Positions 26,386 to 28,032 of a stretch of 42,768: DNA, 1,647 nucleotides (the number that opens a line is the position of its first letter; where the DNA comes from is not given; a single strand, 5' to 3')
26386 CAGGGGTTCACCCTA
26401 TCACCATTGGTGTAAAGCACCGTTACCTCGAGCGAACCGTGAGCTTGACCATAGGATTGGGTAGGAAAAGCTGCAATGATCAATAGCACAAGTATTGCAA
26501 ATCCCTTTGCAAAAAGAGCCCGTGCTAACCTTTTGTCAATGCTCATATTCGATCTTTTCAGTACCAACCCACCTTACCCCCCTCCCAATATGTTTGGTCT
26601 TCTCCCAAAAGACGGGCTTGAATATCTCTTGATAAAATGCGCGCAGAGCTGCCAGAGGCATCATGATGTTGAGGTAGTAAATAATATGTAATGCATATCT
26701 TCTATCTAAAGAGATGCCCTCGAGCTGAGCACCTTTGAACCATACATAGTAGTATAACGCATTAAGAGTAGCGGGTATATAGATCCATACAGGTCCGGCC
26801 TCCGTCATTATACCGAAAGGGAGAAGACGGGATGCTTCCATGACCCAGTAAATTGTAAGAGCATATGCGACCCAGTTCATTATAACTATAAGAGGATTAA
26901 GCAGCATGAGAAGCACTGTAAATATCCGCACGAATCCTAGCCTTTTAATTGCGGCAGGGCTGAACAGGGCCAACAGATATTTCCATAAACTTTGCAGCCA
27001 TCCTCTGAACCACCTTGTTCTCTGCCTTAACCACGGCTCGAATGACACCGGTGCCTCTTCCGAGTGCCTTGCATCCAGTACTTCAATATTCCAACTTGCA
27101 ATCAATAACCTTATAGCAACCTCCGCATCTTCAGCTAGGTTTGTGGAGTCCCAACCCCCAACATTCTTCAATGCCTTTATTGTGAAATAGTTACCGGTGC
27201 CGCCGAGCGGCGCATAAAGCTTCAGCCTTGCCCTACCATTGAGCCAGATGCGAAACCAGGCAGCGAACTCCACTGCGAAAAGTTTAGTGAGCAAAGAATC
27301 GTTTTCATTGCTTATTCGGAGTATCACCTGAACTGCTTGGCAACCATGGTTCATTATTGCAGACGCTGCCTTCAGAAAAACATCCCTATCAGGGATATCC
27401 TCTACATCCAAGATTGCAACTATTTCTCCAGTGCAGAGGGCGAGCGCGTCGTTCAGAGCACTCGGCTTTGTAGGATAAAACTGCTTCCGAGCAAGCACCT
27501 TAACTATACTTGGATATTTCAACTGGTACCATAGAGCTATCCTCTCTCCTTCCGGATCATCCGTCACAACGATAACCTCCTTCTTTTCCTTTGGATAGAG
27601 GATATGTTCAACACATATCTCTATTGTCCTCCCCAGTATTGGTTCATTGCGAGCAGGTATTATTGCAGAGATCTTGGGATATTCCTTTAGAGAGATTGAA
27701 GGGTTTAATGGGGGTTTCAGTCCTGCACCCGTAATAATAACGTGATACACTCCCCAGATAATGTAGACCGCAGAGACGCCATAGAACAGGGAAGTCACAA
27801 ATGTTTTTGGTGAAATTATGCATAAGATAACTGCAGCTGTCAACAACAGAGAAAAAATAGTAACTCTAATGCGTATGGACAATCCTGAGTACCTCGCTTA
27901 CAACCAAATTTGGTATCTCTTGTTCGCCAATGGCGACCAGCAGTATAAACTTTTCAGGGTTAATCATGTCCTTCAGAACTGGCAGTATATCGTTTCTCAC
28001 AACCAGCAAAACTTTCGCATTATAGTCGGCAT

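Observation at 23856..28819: Pga/Ica-like exopolysaccharide operon with the deacetylase as a ~900-aa PEFG-anchored surface protein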

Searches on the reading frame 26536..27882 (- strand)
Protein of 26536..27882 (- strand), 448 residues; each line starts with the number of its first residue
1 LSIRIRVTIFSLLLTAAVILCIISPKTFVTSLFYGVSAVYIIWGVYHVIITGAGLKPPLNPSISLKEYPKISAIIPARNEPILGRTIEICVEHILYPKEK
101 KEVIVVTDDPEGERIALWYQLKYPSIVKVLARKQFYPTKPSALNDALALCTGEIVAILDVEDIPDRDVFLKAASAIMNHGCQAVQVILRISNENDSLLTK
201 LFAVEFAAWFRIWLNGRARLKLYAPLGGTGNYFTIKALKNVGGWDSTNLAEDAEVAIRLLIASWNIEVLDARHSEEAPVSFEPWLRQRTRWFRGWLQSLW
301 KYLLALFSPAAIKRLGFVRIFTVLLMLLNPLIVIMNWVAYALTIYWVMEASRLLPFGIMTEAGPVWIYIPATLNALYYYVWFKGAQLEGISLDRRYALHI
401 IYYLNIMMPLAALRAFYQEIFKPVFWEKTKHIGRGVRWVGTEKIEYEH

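Call 3: search_protein_families(library=pfam, proteins=[window:26536-27882:-], max_evalue=0.1)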
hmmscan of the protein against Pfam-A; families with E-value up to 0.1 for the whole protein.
window:26536-27882:- (448 aa): 4 families
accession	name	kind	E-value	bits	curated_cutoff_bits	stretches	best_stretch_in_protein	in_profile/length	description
PF13632.12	Glyco_trans_2_3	-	3.4e-23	82.9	27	1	154-346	1-195/198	Glycosyl transferase family group 2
PF13641.12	Glyco_tranf_2_3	-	8.7e-21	75.4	27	1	69-294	1-230/230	Glycosyltransferase like family 2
PF00535.33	Glycos_transf_2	-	8.9e-13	49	23.3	1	72-200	1-127/168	Glycosyl transferase family 2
PF13506.12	Glyco_transf_21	-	0.082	12.8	21.7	0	143-292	22-173/174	Glycosyl transferase family 21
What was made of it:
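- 26536..27882 (-): Gene 2: a 448-aa membrane-embedded GT2 synthase of the BcsA/PgaC/NodC class. Pfam Glyco_trans_2_3 scores 83 bits (call 3).
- There is a weak Glyco_transf_21 hit at E 0.08 (call 3).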

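Call 4: search_protein_families(library=ncbifam, proteins=[window:26536-27882:-], max_evalue=0.1)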
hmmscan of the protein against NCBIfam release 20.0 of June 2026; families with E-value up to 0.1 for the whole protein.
window:26536-27882:- (448 aa): 14 families
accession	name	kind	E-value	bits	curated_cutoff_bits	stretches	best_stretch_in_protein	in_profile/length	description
TIGR03937.1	PgaC_IcaA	equivalog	8.3e-18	64.5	422.3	1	35-356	11-320/407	poly-beta-1,6-N-acetyl-D-glucosamine synthase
NF053846.1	glyco_with_XrtP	equivalog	3.2e-13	49.2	520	1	184-430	183-436/440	XrtP-associated glycosyltransferase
NF041865.1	EpsU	equivalog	9.3e-13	47.9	700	1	66-334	36-303/394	exopolysaccharide biosynthesis GT2 family glycosyltransferase EpsU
TIGR03030.1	CelA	equivalog_domain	5.8e-12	44.4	699.1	2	61-173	123-249/714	UDP-forming cellulose synthase catalytic subunit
NF008558.0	PRK11498.1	equivalog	3.3e-09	35.2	992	1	63-169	267-370/872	UDP-forming cellulose synthase catalytic subunit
TIGR03965.1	mycofact_glyco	equivalog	1.7e-07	30.5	280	1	65-289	70-294/467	mycofactocin biosynthesis glycosyltransferase MftF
TIGR04242.1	nodulat_NodC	equivalog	2.2e-07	30.2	550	1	58-206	37-186/395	chitooligosaccharide synthase NodC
TIGR03111.1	glyc2_xrt_Gpos1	hypoth_equivalog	2.1e-05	23.5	363.95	1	64-417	44-398/439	TIGR03111 family XrtG-associated glycosyltransferase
NF041875.1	EPS_EpsD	equivalog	0.00014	21.4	370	1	92-287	22-219/325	exopolysaccharide biosynthesis glycosyltransferase EpsD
TIGR04283.1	glyco_like_mftF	equivalog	0.00018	21.1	182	1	71-260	1-170/221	TIGR04283 family arsenosugar biosynthesis glycosyltransferase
TIGR03469.1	HpnB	hypoth_equivalog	0.0036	16.4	379.25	1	61-109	36-82/386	hopene-associated glycosyltransferase HpnB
NF011306.0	PRK14716.1-4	equivalog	0.031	13.1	504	1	61-174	39-160/442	glycosyl transferase family protein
NF010496.0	PRK13915.1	equivalog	0.047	12.8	262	1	65-161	27-126/307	glucosyl-3-phosphoglycerate synthase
NF053739.1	GlytfEpsEBac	equivalog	0.049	12.6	450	1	69-164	1-95/265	glycosyltransferase EpsE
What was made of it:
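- On PgaC/IcaA (NCBIfam TIGR03937 equivalog): 64.5 bits (call 4).
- Closest known: PgaCD/PgaB and IcaAD/IcaB PNAG systems. Same: PgaC_IcaA is the best NCBIfam hit (call 4).
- The GT2 gives its best NCBIfam hit to PgaC_IcaA (call 4). The PgaC_IcaA score is 64.5 against a cutoff of 422 (call 4).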

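Call 11: search_solved_structures(query=window:26536-27882:-, max_evalue=0.01, show_alignments=3)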
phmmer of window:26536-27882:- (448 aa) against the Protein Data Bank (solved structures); distinct sequences matched with E-value up to 0.01: 3.
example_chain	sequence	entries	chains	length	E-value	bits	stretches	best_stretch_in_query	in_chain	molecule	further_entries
6yv7_A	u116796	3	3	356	7.1e-07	31.5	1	56-189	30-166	Glycosyl transferase, family 2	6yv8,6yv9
6yv7_B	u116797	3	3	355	7.1e-07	31.5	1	56-189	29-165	Glycosyl transferase, family 2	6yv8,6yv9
3bcv_A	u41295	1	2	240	5.1e-06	28.7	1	68-187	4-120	Putative glycosyltransferase protein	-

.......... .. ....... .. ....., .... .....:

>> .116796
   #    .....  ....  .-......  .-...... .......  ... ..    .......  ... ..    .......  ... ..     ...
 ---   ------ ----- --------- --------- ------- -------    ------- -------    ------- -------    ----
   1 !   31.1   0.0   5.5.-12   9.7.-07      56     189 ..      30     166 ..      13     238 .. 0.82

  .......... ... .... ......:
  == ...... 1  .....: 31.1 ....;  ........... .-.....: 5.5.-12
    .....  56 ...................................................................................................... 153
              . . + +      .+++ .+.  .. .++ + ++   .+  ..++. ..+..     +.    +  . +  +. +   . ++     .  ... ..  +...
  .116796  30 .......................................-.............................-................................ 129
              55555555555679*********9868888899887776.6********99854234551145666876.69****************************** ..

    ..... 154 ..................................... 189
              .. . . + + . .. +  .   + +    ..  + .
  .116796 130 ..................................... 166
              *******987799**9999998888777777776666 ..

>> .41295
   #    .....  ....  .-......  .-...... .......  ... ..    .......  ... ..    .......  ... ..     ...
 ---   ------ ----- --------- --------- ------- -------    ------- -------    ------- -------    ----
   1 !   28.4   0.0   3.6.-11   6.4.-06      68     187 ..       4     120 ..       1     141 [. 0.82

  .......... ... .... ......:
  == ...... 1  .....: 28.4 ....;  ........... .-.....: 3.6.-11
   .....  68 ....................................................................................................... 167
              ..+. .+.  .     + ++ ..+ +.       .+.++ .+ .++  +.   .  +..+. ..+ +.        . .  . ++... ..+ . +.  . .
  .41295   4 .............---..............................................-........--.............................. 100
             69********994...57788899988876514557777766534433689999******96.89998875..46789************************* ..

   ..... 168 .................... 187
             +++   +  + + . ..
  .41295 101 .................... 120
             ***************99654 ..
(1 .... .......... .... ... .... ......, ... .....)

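Call 37: search_solved_structures(query=A3, max_evalue=0.001, show_alignments=0)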
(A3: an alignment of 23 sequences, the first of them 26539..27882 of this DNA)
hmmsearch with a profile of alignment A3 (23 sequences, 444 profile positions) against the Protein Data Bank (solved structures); distinct sequences matched with E-value up to 0.001: 14.
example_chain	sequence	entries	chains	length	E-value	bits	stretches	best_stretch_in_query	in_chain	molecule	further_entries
5ej1_A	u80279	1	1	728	5.8e-14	54.7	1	54-365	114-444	Putative cellulose synthase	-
4hg6_A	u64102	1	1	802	8.9e-14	54.1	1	54-365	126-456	Cellulose Synthase Subunit A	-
4p00_A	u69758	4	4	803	8.9e-14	54.1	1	54-365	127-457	Cellulose Synthase A subunit | Cellulose Synthase subunit A | Putative cellulose synthase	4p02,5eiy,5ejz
6yv7_A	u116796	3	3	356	1e-10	44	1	54-187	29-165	Glycosyl transferase, family 2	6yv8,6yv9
6yv7_B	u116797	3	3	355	1e-10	44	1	55-187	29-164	Glycosyl transferase, family 2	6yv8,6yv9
7lby_A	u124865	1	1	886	1.1e-10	43.9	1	46-347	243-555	Cellulose synthase catalytic subunit [UDP-forming]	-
9b8v_E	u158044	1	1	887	1.1e-10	43.9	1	46-347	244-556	Cellulose synthase catalytic subunit [UDP-forming]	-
9fmv_A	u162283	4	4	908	1.4e-10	43.6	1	55-347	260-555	Cellulose synthase catalytic subunit [UDP-forming]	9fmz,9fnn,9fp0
5tze_C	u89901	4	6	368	9.5e-06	27.6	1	69-184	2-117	Glycosyl transferase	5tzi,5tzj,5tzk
3bcv_A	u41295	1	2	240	1.2e-05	27.4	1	67-185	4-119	Putative glycosyltransferase protein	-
6p61_A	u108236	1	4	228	1.8e-05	26.7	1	61-175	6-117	Glycosyltransferase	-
5tz8_A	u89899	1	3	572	2.1e-05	26.5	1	69-183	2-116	Glycosyl transferase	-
2z87_A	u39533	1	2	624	0.00013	23.9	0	61-172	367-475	Chondroitin synthase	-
2z86_A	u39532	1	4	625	0.00013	23.9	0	61-172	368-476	Chondroitin synthase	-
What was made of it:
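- The best full-domain matches are to polymerising synthases: BcsA, PgaC, EpsU, CelA and NodC (calls 4, 37).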

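Call 38: search_solved_structures(query=A3, max_evalue=1e-12, show_alignments=1)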
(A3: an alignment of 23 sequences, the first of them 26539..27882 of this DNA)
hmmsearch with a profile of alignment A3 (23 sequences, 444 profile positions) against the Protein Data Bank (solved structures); distinct sequences matched with E-value up to 1e-12: 3.
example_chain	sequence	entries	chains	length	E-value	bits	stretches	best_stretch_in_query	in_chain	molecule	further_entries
5ej1_A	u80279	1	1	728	5.8e-14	54.7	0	54-365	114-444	Putative cellulose synthase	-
4hg6_A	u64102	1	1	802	8.9e-14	54.1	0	54-365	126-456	Cellulose Synthase Subunit A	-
4p00_A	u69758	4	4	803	8.9e-14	54.1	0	54-365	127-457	Cellulose Synthase A subunit | Cellulose Synthase subunit A | Putative cellulose synthase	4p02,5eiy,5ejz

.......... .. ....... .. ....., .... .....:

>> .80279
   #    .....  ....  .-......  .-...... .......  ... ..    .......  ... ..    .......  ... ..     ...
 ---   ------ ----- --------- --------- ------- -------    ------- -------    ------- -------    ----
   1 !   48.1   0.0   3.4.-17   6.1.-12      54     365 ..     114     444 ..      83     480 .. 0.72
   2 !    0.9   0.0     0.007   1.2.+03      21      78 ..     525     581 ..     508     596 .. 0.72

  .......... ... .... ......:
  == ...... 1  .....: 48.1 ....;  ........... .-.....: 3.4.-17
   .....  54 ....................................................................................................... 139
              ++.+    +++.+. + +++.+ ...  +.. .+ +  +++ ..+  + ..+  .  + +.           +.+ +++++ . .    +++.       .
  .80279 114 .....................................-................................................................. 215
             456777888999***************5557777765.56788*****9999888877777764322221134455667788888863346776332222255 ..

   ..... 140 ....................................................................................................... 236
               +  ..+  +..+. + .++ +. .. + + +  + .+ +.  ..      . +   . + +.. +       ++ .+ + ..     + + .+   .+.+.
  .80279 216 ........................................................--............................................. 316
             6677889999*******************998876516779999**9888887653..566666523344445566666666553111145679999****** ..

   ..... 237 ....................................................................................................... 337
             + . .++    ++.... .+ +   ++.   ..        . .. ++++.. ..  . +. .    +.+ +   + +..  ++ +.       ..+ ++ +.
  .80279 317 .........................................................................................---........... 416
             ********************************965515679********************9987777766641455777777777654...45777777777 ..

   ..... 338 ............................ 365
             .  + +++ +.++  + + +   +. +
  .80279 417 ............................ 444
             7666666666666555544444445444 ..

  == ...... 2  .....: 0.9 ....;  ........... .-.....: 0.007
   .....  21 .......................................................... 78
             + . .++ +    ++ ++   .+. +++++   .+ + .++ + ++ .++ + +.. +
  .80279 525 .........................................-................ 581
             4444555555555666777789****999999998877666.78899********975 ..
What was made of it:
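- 26536..27882 (-): The family profile matches BcsA at E 6e-14 over the catalytic domain plus the following helices (calls 37, 38).
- Closest known: Bacterial cellulose synthase BcsA with its fused PilZ domain. Same: The profile match covers the catalytic domain and the following helices (calls 37, 38).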

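Call 58: find_related_loci(query=A3, collection=metagenome_contigs, flank=4000)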
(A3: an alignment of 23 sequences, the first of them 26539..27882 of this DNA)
Query A3 (448 aa) in metagenome_contigs; peptide patterns used: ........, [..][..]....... (x = any residue, [..] = any of these).
165 stretches matched a pattern; 87 encode a relative of the query (tblastn E <= 1e-3); the best 80 are kept; 80 distinct loci.
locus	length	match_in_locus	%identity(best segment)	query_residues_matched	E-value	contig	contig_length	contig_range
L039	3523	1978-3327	62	1-447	0e+0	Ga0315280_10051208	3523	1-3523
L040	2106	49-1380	61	3-443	0e+0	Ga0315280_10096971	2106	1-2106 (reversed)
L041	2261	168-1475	61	7-443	0e+0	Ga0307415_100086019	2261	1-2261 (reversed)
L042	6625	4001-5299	61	9-442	0e+0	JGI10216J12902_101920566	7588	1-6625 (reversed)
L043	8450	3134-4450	60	6-442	6e-178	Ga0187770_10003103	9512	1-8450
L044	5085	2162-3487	59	1-438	1e-177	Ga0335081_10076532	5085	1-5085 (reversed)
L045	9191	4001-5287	55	18-443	4e-169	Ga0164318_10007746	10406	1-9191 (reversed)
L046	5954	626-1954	54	4-443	8e-168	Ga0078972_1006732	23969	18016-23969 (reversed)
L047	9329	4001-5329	54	4-443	2e-167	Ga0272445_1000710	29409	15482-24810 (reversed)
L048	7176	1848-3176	54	4-443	2e-167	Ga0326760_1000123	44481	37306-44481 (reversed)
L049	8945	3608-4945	54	3-445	5e-167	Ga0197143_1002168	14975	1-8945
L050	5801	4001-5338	54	3-445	4e-168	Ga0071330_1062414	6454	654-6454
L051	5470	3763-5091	53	4-443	4e-167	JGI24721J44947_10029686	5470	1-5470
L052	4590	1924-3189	55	25-443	2e-168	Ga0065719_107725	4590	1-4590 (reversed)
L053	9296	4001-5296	54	11-443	4e-164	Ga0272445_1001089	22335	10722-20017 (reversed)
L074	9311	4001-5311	53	6-442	4e-153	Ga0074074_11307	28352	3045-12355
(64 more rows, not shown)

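Call 92: search_protein_families(library=ncbifam, proteins=[L074:1684-2646:-], max_evalue=0.00001)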
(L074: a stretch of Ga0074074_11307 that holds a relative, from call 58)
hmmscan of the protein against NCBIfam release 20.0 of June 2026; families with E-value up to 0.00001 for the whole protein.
L074:1684-2646:- (321 aa): 30 families (the best 25 are shown)
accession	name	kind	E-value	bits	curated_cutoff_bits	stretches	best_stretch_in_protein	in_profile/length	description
TIGR01179.1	galE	equivalog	5.4e-45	153.7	262.3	1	6-307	2-320/332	UDP-glucose 4-epimerase GalE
TIGR04180.1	EDH_00030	hypoth_equivalog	9.4e-42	143.1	475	1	6-258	1-257/297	NAD-dependent 4,6-dehydratase LegB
TIGR01181.1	dTDP_gluc_dehyt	equivalog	2.1e-39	135.5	365.1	1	6-309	2-309/321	dTDP-glucose 4,6-dehydratase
NF007956.0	PRK10675.1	subfamily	1.3e-29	103.5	394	1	6-272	3-294/338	UDP-glucose 4-epimerase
NF011728.1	PRK15181.1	equivalog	2.9e-28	98.9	760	1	7-289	19-314/348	Vi polysaccharide biosynthesis UDP-N-acetylglucosaminuronic acid C-4 epimerase TviC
TIGR02197.1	heptose_epim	equivalog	9e-26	90.8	274.6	1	6-264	1-268/316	ADP-glyceromanno-heptose 6-epimerase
TIGR03466.1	HpnA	hypoth_equivalog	4e-23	81.8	367.65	1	5-167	2-161/327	hopanoid-associated sugar epimerase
NF042422.1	oxyalk_red_OleD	equivalog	2.3e-20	73.2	580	1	6-251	3-244/329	2-alkyl-3-oxoalkanoate reductase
NF043036.1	ErythonDh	equivalog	1.1e-19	70.8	325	1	6-246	3-253/321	D-erythronate dehydrogenase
NF042423.1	oxyalk_red_Shew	equivalog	3.1e-19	69.2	580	1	4-253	9-253/331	2-alkyl-3-oxoalkanoate reductase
NF007582.0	PRK10217.1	equivalog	1.1e-16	60.9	698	1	6-257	4-270/355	dTDP-glucose 4,6-dehydratase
NF007490.0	PRK10084.1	subfamily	1.9e-16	60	649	1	6-257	3-277/361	dTDP-glucose 4,6-dehydratase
TIGR03589.1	PseB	equivalog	6.7e-16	58.1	407.75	1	6-228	7-217/324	UDP-N-acetylglucosamine 4,6-dehydratase (inverting)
TIGR02622.1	CDP_4_6_dhtase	equivalog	1.1e-15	57.6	278.45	1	6-307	7-326/352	CDP-glucose 4,6-dehydratase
NF041293.1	G6PDh_Azf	equivalog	1.4e-15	57.4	400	1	4-176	3-182/252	NAD-dependent glucose-6-phosphate dehydrogenase Azf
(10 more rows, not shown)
